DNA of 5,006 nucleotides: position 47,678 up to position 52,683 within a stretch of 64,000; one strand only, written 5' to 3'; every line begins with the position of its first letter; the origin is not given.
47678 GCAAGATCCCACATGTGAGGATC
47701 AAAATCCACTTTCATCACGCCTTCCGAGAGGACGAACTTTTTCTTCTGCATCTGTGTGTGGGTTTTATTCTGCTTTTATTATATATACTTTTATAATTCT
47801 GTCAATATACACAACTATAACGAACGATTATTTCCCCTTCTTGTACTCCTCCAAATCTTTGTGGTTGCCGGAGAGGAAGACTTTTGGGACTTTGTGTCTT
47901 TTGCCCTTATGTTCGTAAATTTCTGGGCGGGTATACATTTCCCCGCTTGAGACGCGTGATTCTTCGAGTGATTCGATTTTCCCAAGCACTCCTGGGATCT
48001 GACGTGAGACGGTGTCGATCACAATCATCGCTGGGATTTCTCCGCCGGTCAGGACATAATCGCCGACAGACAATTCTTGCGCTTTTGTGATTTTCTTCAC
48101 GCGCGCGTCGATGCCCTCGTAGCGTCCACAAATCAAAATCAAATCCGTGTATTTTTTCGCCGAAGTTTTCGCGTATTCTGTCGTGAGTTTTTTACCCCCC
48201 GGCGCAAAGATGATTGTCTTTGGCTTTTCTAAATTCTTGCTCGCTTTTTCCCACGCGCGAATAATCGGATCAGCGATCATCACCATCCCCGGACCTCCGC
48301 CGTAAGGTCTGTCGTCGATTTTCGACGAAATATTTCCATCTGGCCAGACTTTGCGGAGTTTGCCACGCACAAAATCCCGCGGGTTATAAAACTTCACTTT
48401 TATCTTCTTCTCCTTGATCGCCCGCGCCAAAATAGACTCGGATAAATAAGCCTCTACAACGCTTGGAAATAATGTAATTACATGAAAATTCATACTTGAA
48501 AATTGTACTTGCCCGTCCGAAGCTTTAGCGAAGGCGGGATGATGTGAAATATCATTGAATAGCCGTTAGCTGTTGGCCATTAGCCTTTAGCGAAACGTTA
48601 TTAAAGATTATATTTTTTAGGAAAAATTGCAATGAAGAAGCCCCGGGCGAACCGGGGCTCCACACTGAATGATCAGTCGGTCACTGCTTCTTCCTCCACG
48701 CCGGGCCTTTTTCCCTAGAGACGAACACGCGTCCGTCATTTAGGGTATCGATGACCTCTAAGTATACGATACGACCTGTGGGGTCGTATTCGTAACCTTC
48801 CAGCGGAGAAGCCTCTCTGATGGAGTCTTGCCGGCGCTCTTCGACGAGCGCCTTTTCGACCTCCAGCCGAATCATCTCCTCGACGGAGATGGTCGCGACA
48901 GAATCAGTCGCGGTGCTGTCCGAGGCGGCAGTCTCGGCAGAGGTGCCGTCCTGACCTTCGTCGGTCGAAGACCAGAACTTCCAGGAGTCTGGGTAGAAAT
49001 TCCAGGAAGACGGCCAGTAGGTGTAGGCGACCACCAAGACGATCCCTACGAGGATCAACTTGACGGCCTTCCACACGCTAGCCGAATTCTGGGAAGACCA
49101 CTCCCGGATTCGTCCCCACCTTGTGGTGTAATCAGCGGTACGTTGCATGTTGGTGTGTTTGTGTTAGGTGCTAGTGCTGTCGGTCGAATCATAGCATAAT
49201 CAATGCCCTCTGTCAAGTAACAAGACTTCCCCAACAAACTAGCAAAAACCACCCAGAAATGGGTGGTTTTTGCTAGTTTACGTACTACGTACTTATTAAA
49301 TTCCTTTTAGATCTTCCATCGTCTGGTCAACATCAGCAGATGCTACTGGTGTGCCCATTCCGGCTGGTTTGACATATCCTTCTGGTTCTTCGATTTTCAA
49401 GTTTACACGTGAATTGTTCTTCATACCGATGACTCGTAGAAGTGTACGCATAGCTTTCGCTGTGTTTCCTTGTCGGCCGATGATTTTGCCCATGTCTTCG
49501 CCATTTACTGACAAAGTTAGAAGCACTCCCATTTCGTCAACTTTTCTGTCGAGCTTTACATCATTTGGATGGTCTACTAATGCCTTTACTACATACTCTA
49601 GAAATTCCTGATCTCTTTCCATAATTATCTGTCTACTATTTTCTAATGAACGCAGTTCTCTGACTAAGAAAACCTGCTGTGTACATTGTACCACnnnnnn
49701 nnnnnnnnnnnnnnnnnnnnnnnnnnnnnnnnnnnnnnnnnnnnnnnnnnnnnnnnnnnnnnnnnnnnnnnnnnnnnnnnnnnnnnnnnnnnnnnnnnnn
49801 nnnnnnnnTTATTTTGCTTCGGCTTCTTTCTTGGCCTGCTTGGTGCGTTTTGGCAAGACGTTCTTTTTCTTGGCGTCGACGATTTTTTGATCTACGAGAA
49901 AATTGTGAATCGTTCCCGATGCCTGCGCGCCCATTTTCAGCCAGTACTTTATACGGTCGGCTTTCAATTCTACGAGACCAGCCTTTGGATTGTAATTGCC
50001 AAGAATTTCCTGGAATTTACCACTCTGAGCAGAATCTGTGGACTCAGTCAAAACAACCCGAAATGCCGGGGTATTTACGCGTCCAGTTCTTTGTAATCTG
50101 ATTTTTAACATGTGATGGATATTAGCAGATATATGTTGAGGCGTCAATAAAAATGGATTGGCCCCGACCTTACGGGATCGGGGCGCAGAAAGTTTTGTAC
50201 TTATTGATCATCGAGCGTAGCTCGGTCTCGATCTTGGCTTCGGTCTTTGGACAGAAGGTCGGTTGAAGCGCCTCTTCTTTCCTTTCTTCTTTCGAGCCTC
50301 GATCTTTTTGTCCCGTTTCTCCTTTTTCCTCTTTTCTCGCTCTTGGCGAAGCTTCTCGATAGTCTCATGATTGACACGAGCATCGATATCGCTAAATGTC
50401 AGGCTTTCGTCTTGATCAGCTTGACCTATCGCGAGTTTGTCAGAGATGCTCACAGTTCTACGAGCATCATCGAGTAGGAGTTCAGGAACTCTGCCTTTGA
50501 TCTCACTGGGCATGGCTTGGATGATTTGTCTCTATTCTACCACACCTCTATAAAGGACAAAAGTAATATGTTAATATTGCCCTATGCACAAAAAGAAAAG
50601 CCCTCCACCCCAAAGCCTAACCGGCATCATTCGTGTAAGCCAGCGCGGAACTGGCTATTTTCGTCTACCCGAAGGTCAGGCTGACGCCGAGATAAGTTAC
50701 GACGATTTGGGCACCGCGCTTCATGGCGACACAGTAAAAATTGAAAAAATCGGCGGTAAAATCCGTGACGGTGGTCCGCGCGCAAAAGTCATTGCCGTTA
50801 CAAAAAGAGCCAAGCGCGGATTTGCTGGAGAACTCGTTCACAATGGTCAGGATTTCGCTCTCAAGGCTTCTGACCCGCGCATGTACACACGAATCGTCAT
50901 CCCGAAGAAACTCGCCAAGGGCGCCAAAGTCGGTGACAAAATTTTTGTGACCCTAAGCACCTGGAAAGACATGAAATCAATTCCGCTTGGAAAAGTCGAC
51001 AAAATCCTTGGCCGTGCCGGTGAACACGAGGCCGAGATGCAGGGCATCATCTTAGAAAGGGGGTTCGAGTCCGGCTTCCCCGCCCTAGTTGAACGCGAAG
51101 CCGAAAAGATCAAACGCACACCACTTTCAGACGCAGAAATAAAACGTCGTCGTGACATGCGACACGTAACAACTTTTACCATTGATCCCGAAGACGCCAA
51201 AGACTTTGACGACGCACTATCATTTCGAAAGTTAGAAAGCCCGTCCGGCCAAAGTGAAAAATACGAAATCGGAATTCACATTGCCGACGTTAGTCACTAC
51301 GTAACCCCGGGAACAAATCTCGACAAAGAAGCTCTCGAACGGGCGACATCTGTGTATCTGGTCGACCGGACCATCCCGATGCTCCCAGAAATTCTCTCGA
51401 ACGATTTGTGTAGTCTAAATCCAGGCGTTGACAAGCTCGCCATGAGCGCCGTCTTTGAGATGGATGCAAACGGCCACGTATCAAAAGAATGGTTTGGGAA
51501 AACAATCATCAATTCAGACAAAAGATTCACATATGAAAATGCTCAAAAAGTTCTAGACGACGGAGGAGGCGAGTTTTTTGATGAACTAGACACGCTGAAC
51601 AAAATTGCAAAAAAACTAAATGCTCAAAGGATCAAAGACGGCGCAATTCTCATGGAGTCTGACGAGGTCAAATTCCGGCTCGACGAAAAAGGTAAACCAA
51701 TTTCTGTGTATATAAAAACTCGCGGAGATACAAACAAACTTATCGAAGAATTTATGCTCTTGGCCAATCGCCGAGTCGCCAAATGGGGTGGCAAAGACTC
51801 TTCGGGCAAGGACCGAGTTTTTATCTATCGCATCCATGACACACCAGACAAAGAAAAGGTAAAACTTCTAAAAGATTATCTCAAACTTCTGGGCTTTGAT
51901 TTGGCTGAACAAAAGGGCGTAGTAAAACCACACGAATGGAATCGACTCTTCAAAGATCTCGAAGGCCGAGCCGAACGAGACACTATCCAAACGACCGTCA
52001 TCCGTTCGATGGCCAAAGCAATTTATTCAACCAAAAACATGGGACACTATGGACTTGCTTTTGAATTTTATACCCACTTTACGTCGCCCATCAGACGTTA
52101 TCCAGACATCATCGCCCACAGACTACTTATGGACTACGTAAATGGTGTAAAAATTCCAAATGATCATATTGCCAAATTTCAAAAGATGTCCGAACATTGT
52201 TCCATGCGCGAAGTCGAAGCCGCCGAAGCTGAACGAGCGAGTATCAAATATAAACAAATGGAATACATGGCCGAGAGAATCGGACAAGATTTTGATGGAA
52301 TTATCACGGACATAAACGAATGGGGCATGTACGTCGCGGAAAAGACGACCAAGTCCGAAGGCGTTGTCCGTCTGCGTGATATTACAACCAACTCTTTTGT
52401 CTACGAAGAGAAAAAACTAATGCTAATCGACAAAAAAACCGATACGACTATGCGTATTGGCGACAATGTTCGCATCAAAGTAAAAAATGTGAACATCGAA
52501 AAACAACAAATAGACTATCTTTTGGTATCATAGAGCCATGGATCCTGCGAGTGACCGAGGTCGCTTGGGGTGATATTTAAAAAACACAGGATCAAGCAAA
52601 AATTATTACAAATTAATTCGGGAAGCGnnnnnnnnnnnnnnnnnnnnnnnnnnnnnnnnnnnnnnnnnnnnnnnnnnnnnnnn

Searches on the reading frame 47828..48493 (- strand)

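Call 51: search_protein_families(library=pfam, proteins=[window:47828-48493:-], max_evalue=0.0001)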
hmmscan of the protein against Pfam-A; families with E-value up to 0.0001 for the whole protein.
window:47828-48493:- (221 aa): 1 family
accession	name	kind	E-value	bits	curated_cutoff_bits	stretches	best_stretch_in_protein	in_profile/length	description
PF01746.26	tRNA_m1G_MT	-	1.9e-34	119.5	27.3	1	57-219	26-183/195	tRNA (Guanine-1)-methyltransferase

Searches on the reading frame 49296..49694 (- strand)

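Call 51: search_protein_families(library=pfam, proteins=[window:49296-49694:-], max_evalue=0.0001)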
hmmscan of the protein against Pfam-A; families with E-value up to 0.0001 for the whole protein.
window:49296-49694:- (132 aa): 1 family
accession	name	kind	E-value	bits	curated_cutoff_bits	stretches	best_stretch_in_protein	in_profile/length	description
PF13083.13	KH_KhpA-B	-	9.3e-22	77.2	32.1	1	29-101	1-73/73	KhpA/KhpB, KH domain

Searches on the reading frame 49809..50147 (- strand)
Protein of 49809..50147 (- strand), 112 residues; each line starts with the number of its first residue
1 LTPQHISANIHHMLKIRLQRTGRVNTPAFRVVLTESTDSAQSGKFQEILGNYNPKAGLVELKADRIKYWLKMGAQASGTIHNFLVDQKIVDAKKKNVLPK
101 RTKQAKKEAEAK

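Call 51: search_protein_families(library=pfam, proteins=[window:49809-50147:-], max_evalue=0.0001)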
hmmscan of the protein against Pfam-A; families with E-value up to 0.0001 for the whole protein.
window:49809-50147:- (112 aa): 1 family
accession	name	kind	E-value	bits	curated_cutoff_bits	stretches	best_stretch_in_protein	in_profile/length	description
PF00886.24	Ribosomal_S16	-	4.5e-15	55.8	27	1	20-77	1-62/62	Ribosomal protein S16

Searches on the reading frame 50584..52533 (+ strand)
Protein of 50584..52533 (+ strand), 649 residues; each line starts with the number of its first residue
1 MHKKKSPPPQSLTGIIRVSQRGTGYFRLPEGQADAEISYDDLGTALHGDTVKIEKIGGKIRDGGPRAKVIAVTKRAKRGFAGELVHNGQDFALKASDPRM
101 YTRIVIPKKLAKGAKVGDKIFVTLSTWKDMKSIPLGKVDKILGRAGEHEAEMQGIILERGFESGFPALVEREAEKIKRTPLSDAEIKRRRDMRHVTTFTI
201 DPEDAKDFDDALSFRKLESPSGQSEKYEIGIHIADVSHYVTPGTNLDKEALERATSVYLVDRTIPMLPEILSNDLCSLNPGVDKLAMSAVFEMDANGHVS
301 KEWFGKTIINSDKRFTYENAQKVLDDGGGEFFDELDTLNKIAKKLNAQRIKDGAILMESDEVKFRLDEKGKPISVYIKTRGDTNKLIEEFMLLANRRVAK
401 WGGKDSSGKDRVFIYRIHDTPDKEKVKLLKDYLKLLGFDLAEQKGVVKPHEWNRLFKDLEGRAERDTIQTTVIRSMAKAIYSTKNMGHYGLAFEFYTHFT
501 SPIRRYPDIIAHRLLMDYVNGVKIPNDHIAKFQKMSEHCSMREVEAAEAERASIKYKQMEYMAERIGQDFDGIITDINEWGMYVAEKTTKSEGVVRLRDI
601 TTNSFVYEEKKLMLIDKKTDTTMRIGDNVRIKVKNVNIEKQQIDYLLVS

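Call 51: search_protein_families(library=pfam, proteins=[window:50584-52533:+], max_evalue=0.0001)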
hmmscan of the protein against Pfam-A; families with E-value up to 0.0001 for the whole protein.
window:50584-52533:+ (649 aa): 5 families
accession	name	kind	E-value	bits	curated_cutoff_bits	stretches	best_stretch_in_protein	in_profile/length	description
PF00773.25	RNB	-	1.7e-108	363.2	29.3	1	189-519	1-324/326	RNB domain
PF17876.7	CSD2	-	2.3e-14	53.6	26.2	1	95-166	4-74/74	Cold shock domain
PF17849.7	OB_Dis3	-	1.9e-07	31.5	22.8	1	95-159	6-76/77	Dis3-like cold-shock domain 2 (CSD2)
PF08206.17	OB_RNB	-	1.4e-06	28.3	24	1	14-71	1-57/58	Ribonuclease B OB domain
PF00575.29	S1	-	9.6e-05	23.1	22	1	566-643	4-69/74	S1 RNA binding domain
